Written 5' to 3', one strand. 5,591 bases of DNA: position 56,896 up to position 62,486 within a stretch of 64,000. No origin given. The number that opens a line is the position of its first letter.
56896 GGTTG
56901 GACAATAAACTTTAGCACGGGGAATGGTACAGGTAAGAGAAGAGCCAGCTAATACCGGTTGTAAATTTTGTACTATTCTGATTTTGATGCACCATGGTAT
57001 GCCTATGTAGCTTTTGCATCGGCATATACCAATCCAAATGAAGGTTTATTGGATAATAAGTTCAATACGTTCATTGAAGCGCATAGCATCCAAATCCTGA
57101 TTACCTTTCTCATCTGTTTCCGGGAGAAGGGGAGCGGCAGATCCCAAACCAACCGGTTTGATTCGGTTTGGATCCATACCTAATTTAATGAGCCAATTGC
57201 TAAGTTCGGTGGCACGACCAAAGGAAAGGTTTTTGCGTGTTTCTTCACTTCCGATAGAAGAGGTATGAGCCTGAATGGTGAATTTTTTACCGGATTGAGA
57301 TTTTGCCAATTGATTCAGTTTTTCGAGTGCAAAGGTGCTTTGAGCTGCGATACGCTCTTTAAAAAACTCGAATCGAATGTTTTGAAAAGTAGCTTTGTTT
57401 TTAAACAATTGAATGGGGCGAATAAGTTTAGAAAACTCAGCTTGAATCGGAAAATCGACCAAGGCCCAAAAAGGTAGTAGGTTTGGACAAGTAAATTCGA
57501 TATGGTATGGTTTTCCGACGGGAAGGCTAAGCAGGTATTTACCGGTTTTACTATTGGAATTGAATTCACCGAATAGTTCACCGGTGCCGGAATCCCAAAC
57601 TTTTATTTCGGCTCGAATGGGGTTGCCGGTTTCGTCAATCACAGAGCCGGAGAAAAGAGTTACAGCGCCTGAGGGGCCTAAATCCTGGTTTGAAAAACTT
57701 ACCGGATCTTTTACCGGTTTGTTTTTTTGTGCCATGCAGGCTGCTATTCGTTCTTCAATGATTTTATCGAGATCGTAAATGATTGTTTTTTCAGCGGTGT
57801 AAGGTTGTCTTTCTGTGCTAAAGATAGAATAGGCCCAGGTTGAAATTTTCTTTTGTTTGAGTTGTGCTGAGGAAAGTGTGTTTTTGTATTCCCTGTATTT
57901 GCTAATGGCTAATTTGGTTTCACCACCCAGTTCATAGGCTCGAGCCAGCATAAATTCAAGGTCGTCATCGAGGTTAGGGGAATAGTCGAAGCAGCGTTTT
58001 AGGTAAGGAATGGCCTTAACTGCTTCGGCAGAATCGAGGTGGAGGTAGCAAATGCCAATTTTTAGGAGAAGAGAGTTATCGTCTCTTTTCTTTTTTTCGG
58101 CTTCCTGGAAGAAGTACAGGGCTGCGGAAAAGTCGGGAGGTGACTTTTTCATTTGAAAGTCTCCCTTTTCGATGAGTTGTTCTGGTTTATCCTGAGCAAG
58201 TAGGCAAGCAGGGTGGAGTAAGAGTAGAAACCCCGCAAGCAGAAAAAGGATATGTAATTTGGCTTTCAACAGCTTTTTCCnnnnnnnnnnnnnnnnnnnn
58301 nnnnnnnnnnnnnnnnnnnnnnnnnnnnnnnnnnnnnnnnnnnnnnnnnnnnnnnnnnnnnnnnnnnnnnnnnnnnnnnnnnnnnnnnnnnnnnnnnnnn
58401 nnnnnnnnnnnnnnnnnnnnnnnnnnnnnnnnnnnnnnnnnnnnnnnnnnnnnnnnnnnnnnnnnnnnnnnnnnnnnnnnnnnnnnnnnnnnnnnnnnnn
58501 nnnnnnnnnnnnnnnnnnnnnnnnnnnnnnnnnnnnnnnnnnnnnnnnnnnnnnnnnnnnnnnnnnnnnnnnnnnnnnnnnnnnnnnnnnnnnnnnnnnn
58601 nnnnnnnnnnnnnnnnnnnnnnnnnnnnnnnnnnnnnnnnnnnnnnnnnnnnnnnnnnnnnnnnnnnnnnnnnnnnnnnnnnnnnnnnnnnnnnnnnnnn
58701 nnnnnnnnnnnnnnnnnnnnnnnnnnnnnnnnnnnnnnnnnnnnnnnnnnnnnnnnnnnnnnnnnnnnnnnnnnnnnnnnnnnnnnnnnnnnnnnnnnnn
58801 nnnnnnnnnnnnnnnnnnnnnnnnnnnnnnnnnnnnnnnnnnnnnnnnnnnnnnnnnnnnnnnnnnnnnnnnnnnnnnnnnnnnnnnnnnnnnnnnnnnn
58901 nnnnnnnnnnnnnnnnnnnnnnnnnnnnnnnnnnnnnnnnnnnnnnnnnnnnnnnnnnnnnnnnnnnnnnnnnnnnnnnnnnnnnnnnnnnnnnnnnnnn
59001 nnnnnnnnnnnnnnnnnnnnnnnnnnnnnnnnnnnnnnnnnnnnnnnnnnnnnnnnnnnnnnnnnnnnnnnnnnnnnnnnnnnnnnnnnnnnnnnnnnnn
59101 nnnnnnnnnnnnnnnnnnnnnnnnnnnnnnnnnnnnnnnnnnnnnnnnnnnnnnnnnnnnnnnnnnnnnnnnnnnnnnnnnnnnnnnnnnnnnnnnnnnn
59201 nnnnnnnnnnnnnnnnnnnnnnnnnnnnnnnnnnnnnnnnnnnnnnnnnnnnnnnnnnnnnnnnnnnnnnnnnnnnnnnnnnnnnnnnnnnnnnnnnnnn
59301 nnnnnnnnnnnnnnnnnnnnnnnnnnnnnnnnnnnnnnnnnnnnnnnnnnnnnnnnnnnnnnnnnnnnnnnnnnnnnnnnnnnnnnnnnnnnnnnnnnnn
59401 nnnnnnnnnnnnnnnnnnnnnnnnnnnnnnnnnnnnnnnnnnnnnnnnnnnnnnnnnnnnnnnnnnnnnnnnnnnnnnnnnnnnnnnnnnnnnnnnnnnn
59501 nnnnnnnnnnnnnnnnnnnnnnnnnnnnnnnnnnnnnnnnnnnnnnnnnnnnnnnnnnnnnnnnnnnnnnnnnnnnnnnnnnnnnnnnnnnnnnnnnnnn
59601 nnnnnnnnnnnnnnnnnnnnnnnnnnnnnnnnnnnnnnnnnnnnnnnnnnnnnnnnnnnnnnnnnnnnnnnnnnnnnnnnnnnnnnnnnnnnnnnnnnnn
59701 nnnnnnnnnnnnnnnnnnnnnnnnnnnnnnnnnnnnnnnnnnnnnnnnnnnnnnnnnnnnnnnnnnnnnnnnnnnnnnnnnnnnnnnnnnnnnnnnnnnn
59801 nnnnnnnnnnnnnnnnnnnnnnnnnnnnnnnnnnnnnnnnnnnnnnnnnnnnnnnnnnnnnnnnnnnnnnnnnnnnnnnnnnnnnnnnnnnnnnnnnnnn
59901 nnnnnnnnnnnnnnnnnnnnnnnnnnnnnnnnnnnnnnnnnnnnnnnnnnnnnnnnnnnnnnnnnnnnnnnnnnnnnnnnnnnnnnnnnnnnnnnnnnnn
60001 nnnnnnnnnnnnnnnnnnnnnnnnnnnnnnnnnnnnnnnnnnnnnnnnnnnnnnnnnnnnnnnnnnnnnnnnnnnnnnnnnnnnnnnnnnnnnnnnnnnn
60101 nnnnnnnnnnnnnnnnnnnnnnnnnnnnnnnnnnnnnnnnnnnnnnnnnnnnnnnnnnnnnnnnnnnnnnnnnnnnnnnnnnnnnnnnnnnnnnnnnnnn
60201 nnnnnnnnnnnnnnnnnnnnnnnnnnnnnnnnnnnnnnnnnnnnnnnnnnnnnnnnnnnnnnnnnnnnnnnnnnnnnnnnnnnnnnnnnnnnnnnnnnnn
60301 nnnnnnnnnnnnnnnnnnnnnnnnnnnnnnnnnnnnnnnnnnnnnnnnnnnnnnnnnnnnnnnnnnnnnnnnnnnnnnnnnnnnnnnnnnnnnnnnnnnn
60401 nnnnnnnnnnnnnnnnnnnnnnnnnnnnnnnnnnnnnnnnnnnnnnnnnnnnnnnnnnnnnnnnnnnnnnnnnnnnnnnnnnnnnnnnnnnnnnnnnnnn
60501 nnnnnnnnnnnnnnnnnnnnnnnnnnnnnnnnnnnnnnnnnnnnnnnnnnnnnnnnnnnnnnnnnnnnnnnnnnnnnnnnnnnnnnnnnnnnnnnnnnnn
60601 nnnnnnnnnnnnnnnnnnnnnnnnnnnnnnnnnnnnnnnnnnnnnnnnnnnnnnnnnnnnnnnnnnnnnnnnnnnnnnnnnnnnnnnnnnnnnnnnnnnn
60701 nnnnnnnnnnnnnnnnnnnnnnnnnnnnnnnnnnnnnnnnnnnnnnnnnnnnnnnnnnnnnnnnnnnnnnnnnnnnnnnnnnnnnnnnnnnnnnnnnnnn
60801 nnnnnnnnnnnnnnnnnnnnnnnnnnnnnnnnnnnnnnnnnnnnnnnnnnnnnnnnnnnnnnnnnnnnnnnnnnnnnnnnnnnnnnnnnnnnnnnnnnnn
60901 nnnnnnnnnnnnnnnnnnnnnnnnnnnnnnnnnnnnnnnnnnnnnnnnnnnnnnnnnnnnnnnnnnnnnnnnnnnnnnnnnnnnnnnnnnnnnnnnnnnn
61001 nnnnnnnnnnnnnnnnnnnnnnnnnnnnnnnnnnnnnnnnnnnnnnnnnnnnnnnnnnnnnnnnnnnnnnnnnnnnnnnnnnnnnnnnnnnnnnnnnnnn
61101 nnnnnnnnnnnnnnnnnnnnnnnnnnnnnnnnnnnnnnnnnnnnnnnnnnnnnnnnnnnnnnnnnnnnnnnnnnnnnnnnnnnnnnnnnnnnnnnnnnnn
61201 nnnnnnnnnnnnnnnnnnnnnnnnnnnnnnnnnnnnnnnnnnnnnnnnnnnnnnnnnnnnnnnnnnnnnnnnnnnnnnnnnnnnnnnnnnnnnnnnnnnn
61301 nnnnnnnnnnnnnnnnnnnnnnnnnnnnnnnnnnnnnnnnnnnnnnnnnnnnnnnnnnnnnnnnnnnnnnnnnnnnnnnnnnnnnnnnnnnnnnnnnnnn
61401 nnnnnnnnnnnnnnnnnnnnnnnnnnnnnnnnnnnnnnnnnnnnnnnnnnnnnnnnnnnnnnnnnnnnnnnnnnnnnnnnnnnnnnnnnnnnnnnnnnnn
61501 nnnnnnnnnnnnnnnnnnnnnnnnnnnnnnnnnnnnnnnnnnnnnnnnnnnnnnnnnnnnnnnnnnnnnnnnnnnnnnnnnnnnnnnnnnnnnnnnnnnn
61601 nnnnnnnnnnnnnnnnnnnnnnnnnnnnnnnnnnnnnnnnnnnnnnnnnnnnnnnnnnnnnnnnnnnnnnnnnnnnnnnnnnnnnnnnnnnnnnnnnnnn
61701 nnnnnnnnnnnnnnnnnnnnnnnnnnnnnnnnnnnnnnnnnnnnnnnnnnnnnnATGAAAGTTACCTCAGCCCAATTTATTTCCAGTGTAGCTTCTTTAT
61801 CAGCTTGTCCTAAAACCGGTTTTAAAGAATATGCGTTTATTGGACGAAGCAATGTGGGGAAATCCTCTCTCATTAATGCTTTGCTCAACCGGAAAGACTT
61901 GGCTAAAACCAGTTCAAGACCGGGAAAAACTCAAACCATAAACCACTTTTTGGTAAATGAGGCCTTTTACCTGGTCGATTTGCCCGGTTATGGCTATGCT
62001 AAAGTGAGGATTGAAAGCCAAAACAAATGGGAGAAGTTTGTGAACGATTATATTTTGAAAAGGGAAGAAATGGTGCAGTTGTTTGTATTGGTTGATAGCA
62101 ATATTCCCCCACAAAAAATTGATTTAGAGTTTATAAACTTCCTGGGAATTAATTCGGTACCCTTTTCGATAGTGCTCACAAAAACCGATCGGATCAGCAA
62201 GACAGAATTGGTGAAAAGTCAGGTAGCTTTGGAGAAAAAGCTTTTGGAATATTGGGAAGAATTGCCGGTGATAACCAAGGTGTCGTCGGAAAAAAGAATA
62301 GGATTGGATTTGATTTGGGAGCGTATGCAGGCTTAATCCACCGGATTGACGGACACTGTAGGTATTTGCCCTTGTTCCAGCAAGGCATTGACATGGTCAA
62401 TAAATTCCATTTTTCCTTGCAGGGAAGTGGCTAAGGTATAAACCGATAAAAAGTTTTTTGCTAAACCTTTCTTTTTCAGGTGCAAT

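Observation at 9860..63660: Nine copies of a roughly 135-155 nt GC-rich intergenic element that I cannot assign to a known family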

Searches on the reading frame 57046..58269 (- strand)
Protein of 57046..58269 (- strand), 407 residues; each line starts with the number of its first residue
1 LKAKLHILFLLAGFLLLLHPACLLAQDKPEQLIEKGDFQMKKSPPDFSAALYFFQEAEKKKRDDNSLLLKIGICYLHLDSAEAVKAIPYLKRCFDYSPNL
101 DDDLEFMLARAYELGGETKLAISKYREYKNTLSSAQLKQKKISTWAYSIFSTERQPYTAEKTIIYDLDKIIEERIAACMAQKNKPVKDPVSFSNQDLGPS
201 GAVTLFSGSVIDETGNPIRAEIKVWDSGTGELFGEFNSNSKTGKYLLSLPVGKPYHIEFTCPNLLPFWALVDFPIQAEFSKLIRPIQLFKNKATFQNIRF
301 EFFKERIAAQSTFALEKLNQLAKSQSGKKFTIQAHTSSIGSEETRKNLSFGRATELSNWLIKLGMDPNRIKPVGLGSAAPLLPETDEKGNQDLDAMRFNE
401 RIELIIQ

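Call 106: search_protein_families(library=pfam, proteins=[window:57046-58269:-], max_evalue=0.00001)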
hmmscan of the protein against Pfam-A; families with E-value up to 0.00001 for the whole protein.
window:57046-58269:- (407 aa): 1 family
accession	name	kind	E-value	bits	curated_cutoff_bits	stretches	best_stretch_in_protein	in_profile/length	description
PF00691.25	OmpA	-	2.8e-11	44.1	27.2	1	300-387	2-91/98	OmpA family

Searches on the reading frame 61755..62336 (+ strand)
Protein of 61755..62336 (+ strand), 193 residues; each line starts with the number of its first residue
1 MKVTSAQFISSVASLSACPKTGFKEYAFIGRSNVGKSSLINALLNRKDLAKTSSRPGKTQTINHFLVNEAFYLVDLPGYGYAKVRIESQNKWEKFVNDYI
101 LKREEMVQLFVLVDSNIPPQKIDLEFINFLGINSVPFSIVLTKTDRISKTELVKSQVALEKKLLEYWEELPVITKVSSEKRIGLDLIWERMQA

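Call 106: search_protein_families(library=pfam, proteins=[window:61755-62336:+], max_evalue=0.00001)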
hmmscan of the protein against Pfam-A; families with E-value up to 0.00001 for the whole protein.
window:61755-62336:+ (193 aa): 3 families
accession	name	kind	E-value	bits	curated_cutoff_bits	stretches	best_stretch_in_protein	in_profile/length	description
PF01926.29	MMR_HSR1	-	5.9e-20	71.9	21.9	1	26-143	2-113/113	50S ribosome-binding GTPase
PF02421.24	FeoB_N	-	5.8e-10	39.3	27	1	26-180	3-146/156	Ferrous iron transport protein B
PF03193.22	RsgA_GTPase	-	6.2e-08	33.1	30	0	24-79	107-168/174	RsgA GTPase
